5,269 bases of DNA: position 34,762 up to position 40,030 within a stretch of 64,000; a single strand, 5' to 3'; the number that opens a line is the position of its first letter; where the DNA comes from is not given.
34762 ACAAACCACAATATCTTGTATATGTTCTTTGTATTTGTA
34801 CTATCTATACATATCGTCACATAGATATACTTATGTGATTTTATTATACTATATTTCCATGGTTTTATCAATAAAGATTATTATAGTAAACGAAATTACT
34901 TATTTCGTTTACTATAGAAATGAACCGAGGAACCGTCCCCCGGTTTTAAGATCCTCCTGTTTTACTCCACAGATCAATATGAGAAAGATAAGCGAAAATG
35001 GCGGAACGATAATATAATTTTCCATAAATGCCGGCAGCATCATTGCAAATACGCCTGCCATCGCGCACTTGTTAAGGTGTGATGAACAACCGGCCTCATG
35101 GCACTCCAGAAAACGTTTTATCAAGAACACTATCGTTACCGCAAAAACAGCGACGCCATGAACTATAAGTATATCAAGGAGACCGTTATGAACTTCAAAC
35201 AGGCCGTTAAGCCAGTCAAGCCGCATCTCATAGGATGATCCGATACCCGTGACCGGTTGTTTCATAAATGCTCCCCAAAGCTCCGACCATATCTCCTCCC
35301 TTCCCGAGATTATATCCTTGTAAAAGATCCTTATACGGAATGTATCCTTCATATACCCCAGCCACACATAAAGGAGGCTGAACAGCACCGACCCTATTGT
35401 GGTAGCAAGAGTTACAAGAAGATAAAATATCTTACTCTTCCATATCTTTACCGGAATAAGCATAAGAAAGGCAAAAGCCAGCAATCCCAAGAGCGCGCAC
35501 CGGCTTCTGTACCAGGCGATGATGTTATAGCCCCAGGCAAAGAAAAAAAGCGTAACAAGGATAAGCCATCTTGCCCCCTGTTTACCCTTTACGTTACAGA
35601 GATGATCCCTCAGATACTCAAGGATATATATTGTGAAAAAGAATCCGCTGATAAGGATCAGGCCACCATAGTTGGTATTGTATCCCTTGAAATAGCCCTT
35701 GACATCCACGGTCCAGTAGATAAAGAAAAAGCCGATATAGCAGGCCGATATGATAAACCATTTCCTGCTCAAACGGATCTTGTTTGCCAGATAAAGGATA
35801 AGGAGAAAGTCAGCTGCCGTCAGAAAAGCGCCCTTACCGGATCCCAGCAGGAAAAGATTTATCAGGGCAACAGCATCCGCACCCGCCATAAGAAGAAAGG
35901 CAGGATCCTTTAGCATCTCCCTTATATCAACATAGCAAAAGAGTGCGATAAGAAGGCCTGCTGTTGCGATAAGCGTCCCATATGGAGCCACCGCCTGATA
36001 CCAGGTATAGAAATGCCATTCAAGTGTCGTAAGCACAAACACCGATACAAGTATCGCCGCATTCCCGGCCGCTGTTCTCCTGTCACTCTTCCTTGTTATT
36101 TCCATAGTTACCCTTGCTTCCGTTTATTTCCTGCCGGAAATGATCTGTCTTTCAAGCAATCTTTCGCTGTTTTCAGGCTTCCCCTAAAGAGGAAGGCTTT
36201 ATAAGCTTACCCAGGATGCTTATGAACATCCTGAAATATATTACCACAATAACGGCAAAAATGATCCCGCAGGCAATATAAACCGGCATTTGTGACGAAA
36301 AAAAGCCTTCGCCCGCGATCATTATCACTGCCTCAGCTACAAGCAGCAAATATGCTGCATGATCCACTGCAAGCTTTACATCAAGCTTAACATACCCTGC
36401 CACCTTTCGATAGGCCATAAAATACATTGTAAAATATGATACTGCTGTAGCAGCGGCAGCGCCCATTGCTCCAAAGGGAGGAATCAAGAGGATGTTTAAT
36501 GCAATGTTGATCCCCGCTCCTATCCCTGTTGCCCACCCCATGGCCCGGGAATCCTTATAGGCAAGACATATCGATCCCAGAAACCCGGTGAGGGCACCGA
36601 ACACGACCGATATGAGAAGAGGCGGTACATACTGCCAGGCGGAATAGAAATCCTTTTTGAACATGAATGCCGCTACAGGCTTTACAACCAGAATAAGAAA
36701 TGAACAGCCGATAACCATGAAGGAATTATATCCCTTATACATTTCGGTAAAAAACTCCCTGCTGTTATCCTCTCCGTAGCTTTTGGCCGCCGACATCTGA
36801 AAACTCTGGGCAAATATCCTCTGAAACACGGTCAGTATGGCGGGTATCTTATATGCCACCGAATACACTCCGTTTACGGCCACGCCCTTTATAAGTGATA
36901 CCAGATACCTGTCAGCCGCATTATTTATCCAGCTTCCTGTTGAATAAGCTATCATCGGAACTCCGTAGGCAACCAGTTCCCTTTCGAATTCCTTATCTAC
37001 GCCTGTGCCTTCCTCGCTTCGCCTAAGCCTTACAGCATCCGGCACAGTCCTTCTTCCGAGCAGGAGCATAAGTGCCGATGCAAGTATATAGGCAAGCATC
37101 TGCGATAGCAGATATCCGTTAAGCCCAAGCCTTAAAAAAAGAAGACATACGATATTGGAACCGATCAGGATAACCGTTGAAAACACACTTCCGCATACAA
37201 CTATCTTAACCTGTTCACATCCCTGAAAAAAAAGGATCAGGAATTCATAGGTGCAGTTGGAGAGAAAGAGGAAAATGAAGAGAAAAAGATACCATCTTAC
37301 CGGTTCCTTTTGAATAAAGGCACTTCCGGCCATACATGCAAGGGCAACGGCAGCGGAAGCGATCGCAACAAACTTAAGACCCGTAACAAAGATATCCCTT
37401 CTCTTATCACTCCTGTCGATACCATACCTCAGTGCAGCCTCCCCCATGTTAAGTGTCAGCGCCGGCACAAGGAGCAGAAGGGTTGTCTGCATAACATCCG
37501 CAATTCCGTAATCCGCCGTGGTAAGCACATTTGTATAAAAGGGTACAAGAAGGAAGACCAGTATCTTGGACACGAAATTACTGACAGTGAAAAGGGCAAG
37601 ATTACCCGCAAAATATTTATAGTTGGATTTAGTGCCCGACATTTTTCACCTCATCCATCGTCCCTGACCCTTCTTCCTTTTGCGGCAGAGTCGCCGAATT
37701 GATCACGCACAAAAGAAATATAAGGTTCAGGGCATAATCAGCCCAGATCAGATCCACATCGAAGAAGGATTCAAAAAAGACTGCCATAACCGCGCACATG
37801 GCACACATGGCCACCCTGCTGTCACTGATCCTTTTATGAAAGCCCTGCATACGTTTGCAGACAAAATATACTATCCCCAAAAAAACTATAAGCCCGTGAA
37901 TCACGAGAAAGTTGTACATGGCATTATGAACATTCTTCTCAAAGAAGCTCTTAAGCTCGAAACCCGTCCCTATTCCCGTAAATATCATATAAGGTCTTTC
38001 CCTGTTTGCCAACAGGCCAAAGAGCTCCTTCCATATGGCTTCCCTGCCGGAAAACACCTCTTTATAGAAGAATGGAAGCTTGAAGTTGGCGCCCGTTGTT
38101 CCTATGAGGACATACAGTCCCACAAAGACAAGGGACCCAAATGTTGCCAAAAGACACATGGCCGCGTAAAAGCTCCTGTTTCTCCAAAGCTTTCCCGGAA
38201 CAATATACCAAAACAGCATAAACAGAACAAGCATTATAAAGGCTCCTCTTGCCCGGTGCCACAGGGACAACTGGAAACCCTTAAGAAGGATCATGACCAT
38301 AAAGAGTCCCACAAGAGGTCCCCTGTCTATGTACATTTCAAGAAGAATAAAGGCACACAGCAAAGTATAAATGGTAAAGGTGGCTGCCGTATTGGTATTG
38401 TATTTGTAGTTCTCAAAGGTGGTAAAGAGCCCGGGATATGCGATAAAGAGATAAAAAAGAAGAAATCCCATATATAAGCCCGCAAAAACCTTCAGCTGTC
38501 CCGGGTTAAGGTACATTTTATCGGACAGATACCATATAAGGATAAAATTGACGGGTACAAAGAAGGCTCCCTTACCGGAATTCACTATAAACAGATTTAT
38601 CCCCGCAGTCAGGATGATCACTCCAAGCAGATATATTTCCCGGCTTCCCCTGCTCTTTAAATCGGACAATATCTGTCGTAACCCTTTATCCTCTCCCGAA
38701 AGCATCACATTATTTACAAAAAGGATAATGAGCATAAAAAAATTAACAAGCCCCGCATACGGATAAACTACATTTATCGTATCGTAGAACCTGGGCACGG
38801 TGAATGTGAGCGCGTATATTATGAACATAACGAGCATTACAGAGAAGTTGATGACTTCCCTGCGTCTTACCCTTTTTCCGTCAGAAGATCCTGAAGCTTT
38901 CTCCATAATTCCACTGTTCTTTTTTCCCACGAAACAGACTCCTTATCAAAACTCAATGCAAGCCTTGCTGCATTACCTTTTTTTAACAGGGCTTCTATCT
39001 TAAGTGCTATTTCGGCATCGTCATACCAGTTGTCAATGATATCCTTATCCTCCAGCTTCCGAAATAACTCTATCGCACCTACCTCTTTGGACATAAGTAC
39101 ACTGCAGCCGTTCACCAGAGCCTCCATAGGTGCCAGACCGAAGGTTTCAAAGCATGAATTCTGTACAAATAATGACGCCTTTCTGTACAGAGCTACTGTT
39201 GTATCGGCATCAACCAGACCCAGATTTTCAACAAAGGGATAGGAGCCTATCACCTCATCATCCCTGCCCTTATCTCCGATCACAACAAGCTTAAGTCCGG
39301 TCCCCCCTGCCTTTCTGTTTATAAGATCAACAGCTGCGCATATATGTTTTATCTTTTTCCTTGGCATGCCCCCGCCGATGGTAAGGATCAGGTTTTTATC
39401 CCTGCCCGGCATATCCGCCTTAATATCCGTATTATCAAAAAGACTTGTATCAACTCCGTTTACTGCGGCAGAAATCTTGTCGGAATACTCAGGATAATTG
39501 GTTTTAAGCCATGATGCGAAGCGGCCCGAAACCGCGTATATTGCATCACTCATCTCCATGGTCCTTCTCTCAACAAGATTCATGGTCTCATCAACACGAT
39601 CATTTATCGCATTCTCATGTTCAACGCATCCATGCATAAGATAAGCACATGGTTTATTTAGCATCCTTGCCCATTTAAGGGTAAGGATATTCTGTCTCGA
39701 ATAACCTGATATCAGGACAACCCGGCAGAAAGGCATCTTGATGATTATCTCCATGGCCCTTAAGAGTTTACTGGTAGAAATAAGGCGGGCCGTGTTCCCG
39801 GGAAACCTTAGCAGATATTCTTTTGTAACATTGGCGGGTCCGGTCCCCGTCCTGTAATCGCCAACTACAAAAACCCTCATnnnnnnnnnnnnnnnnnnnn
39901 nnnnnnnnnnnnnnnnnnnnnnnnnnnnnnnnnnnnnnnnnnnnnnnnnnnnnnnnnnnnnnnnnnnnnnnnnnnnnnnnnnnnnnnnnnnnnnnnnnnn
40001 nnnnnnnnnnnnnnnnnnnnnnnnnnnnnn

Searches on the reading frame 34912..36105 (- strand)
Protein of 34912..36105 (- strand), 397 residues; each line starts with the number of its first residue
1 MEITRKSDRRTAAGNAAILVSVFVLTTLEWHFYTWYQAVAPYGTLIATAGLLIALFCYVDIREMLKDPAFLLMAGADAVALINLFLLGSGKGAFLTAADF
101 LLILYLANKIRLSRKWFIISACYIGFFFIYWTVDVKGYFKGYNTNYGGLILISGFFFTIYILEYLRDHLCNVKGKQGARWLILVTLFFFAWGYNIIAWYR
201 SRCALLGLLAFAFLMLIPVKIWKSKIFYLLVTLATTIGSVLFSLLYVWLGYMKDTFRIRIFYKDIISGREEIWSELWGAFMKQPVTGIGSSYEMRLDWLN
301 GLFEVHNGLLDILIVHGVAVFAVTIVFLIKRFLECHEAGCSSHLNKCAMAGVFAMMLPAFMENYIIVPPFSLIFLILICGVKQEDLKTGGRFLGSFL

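Call 77: search_protein_families(library=pfam, proteins=[window:34912-36105:-], max_evalue=0.00001)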
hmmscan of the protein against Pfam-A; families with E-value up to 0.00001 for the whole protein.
window:34912-36105:- (397 aa): 1 family
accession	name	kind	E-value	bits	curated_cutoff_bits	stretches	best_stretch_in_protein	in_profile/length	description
PF04932.20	Wzy_C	-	3e-11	43.8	31.7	1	194-324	8-148/149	O-Antigen ligase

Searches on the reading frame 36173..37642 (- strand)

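Call 77: search_protein_families(library=pfam, proteins=[window:36173-37642:-], max_evalue=0.00001)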
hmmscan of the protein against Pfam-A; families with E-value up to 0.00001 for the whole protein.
window:36173-37642:- (489 aa): 1 family
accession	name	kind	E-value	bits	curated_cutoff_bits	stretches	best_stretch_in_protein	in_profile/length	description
PF01943.22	Polysacc_synt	-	3.6e-16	59.9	28.2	1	14-274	4-258/274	Polysaccharide biosynthesis protein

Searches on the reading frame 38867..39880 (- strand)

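Call 77: search_protein_families(library=pfam, proteins=[window:38867-39880:-], max_evalue=0.00001)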
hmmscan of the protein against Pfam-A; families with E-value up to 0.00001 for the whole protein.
window:38867-39880:- (337 aa): 4 families
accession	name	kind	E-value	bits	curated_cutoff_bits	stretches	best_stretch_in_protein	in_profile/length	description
PF00534.26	Glycos_transf_1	-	1.3e-14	54.5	26.4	1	160-304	13-161/172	Glycosyl transferases group 1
PF13692.12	Glyco_trans_1_4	-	3.1e-11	44.2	27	1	164-300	3-141/142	Glycosyl transferases group 1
PF20706.3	GT4-conflict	-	2.4e-09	37.1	26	1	103-319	139-379/385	Family 4 Glycosyltransferase in conflict systems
PF13439.12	Glyco_transf_4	-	8.3e-07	29.6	28.5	1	20-146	42-169/170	Glycosyltransferase Family 4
